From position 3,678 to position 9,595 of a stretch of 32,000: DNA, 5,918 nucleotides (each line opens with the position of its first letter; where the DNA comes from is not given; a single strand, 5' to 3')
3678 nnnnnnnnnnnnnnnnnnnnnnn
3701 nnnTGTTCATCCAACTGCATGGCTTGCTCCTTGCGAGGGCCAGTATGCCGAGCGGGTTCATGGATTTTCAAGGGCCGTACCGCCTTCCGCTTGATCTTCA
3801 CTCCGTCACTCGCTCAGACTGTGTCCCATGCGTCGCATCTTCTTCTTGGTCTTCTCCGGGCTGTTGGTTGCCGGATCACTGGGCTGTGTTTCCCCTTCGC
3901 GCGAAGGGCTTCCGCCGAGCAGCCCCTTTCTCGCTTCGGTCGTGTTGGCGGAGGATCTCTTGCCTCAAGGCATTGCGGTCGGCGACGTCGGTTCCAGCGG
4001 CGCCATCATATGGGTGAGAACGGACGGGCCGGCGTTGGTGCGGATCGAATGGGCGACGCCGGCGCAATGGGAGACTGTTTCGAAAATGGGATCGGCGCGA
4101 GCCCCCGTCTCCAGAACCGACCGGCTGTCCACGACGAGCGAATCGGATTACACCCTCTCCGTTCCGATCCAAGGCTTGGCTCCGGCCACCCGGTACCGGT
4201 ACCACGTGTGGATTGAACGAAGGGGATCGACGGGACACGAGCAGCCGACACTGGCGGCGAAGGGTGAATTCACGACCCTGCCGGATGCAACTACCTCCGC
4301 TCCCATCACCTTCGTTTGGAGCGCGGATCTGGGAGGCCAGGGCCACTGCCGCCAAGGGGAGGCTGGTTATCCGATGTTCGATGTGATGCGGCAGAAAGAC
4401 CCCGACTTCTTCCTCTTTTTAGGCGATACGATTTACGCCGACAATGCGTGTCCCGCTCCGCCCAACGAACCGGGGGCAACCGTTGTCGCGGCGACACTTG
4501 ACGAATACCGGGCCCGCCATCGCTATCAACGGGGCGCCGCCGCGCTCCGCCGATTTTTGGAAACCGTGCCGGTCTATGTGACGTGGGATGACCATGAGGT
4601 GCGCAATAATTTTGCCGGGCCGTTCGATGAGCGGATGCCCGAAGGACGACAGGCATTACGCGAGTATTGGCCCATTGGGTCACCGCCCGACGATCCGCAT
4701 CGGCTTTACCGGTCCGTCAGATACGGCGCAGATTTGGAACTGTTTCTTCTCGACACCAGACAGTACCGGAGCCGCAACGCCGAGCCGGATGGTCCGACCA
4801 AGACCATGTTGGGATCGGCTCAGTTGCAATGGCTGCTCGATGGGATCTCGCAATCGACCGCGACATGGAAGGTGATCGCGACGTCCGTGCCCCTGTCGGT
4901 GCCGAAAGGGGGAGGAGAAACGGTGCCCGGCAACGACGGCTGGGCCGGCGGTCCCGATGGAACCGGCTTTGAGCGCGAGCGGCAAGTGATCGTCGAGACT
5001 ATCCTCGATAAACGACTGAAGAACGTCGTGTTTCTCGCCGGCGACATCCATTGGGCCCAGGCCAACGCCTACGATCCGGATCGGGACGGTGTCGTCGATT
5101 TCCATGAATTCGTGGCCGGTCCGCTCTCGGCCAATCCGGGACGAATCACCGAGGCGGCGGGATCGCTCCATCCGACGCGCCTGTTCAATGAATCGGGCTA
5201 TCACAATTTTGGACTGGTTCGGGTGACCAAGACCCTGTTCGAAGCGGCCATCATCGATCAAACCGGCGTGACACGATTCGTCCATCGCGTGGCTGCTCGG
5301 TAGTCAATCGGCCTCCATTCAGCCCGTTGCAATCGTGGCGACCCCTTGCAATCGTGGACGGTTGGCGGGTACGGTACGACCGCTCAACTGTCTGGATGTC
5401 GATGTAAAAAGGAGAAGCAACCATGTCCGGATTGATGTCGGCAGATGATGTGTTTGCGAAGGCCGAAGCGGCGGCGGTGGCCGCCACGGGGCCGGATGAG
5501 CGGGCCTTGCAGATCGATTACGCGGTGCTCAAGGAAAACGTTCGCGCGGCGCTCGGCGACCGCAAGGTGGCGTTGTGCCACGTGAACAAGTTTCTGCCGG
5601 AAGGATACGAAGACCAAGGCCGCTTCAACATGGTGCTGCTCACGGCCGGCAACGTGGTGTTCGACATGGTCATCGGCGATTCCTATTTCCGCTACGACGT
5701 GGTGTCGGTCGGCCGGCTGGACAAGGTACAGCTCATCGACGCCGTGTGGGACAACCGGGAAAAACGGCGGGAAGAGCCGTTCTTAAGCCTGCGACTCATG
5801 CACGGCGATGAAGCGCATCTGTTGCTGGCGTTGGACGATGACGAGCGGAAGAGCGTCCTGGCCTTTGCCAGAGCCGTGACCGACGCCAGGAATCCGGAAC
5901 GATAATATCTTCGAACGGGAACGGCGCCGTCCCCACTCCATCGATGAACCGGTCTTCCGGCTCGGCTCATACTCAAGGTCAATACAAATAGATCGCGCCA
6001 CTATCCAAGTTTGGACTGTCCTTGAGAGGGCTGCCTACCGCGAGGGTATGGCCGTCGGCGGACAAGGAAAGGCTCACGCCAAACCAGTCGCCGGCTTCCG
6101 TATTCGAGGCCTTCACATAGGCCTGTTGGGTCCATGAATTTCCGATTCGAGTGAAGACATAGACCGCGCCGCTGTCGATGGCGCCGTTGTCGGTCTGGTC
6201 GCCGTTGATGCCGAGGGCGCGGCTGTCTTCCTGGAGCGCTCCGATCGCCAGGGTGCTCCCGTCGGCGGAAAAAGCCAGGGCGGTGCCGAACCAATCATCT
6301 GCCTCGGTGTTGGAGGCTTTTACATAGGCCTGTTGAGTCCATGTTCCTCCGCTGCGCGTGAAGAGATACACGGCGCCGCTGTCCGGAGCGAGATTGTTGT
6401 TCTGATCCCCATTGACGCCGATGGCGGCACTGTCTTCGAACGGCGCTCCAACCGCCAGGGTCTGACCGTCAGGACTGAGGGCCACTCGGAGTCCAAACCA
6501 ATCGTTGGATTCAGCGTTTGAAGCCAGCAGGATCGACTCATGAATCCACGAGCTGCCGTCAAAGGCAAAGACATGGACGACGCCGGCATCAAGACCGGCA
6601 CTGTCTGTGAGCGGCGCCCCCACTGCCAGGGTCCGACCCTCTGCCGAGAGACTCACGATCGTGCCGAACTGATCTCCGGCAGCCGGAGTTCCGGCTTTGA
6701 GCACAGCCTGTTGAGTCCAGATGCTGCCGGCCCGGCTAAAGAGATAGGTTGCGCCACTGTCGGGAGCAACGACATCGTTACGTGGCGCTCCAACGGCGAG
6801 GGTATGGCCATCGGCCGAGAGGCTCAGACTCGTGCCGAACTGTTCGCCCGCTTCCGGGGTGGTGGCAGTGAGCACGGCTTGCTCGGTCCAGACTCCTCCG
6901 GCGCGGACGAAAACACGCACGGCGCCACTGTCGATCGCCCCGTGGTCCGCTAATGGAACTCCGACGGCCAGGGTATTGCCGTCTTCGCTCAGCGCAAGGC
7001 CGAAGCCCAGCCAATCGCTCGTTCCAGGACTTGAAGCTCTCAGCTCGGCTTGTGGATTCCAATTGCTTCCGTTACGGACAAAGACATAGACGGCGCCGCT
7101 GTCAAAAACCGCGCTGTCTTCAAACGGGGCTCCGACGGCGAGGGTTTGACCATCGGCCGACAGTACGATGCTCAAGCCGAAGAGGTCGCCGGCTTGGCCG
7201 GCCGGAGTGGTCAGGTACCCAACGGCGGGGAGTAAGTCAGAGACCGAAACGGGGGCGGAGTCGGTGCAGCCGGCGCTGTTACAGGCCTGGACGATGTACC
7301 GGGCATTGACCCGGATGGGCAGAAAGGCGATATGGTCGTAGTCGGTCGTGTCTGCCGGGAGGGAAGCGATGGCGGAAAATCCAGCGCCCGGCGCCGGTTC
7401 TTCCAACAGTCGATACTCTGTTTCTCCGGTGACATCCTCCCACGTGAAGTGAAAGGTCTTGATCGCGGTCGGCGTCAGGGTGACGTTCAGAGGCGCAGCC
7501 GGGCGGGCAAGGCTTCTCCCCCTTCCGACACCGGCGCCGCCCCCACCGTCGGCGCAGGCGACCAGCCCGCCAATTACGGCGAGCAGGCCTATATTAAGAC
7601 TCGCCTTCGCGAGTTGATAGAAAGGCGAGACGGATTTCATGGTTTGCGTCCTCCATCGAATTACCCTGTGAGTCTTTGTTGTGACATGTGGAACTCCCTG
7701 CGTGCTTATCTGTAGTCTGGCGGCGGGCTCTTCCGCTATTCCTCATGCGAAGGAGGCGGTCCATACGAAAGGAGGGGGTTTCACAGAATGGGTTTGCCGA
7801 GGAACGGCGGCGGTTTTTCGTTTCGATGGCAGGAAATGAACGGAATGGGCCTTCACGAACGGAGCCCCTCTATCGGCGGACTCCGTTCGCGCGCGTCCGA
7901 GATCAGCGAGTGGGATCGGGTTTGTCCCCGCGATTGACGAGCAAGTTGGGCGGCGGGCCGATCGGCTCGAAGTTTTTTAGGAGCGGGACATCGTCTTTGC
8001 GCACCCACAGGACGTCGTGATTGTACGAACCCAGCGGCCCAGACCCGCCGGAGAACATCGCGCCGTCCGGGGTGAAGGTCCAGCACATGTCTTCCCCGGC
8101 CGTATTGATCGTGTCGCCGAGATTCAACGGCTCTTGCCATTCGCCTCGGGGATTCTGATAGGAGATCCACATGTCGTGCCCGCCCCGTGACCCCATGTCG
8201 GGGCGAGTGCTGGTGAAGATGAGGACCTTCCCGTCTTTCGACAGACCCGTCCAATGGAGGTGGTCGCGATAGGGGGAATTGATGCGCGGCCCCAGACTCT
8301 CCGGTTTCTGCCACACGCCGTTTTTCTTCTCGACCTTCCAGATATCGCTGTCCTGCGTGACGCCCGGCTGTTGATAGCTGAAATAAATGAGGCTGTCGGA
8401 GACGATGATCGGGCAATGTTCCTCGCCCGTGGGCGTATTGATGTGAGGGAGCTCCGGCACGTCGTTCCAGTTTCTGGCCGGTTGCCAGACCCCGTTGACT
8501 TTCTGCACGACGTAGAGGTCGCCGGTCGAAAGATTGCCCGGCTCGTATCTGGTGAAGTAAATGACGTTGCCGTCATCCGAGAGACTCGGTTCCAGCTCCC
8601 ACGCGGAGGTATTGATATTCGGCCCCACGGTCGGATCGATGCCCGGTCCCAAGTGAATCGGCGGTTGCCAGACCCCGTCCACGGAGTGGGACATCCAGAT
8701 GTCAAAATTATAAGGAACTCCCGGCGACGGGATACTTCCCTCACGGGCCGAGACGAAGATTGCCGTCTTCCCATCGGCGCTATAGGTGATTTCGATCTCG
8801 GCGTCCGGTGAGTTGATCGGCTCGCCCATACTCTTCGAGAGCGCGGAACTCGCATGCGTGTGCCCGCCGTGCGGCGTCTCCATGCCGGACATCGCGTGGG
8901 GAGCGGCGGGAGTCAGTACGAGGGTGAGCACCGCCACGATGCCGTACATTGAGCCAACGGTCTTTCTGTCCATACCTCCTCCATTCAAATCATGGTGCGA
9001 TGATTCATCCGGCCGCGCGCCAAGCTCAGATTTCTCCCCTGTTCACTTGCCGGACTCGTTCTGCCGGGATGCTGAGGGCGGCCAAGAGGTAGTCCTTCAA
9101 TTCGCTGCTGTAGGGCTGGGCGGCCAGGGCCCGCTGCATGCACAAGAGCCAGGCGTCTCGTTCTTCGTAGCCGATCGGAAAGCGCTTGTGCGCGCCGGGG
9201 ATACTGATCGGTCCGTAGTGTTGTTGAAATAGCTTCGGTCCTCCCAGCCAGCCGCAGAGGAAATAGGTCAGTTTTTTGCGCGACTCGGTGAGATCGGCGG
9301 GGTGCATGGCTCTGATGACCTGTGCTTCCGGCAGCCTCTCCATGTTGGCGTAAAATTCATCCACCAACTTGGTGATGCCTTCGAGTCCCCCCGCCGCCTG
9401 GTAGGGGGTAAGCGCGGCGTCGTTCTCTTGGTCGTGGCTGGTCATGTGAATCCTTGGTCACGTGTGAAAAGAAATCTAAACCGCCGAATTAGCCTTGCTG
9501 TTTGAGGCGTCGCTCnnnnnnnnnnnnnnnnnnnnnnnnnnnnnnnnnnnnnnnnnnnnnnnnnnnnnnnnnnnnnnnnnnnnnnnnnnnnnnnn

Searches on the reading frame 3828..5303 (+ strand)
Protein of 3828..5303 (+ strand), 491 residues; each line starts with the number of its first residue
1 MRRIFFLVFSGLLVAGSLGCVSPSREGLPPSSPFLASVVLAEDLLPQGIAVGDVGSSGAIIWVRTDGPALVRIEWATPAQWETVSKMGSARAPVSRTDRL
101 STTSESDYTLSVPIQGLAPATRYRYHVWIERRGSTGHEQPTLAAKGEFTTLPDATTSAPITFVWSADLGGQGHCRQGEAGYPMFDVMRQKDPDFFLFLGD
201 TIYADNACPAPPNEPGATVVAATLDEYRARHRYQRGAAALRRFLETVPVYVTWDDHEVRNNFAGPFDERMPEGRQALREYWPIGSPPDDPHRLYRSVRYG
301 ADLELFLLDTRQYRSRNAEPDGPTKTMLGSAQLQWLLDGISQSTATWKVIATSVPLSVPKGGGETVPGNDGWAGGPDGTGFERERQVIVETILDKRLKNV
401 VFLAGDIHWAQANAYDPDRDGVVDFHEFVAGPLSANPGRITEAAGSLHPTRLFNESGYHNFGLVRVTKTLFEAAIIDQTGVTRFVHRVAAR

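Call 37: search_protein_families(library=pfam, proteins=[window:3828-5303:+], max_evalue=0.01)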
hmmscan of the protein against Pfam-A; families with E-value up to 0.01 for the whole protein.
window:3828-5303:+ (491 aa): 5 families
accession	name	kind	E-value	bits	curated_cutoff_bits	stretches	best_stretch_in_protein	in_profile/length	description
PF09423.15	PhoD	-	7.9e-65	219.7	27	1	178-441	11-299/343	PhoD-like phosphatase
PF16655.11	PhoD_N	-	1.3e-10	42.1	30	1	47-131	1-80/90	PhoD-like phosphatase, N-terminal domain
PF25077.1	DUF7800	-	2.5e-05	24.8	27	1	51-130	10-72/89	Domain of unknown function (DUF7800)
PF16656.11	Pur_ac_phosph_N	-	0.00037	21.4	30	1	72-133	16-79/93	Purple acid Phosphatase, N-terminal domain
PF00036.39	EF-hand_1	-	0.0038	17.1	25.4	1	414-430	8-24/29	EF hand domain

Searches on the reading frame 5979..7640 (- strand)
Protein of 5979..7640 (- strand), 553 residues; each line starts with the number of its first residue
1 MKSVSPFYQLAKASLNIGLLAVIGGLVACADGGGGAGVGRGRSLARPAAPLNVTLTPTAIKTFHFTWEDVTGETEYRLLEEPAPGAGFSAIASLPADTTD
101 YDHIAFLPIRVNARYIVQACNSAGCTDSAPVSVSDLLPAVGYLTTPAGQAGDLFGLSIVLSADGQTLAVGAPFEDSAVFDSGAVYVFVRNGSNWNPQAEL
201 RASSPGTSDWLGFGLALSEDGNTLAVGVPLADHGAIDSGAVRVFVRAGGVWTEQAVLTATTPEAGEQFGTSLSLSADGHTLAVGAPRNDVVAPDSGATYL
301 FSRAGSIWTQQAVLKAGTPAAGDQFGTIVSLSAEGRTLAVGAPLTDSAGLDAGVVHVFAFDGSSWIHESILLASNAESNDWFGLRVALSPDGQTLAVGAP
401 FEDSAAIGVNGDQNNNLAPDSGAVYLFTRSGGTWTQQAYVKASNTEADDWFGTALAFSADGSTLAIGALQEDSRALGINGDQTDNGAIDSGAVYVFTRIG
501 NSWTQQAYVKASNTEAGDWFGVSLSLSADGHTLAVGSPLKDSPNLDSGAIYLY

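Call 36: search_protein_families(library=pfam, proteins=[window:5979-7640:-], max_evalue=0.01)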
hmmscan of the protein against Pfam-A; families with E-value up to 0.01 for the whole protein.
window:5979-7640:- (553 aa): 5 families
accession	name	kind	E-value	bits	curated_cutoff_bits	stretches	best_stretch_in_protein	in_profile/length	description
PF14312.12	FG-GAP_2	-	1.2e-66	221.2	23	7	503-553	1-49/49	FG-GAP repeat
PF01839.29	FG-GAP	-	5.5e-05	23.4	22.1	0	167-187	18-37/37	FG-GAP repeat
PF25174.1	Beta-prop_THOC3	-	0.0038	16.7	305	0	449-468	213-232/272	THOC3 beta-propeller domain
PF07676.18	PD40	-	0.0062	16.9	20.9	0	387-396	15-24/38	WD40-like Beta Propeller Repeat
PF09582.15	AnfO_nitrog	-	0.0089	15.8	30.3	0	406-443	3-40/190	Iron only nitrogenase protein AnfO (AnfO_nitrog)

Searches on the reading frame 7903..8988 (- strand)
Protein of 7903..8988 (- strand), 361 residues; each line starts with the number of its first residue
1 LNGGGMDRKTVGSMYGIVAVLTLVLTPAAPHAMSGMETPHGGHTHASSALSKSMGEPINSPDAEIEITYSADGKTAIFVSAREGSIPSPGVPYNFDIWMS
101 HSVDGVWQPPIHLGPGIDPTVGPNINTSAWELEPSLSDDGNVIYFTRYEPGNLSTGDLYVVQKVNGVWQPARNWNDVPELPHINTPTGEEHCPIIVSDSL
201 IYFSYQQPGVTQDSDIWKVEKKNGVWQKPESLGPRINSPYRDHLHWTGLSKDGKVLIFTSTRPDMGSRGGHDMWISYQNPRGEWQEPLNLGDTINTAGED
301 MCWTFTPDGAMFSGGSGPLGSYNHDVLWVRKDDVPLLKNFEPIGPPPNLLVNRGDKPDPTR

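Call 36: search_protein_families(library=pfam, proteins=[window:7903-8988:-], max_evalue=0.01)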
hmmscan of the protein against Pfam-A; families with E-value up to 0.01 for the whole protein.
window:7903-8988:- (361 aa): 1 family
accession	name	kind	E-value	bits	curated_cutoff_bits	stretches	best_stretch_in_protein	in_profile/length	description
PF07676.18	PD40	-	3.6e-29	100.5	20.9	4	122-160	2-38/38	WD40-like Beta Propeller Repeat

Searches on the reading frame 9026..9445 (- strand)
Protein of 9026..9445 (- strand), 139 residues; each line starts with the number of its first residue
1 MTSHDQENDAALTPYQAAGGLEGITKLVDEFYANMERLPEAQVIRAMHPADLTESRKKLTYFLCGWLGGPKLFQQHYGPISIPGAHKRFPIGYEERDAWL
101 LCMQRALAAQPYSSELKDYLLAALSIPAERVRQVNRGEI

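Call 36: search_protein_families(library=pfam, proteins=[window:9026-9445:-], max_evalue=0.01)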
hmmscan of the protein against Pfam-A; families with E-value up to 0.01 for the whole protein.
window:9026-9445:- (139 aa): 1 family
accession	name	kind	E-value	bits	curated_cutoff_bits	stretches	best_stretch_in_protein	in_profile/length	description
PF01152.27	Bac_globin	-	6.1e-27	94.6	21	1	15-124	3-112/121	Bacterial-like globin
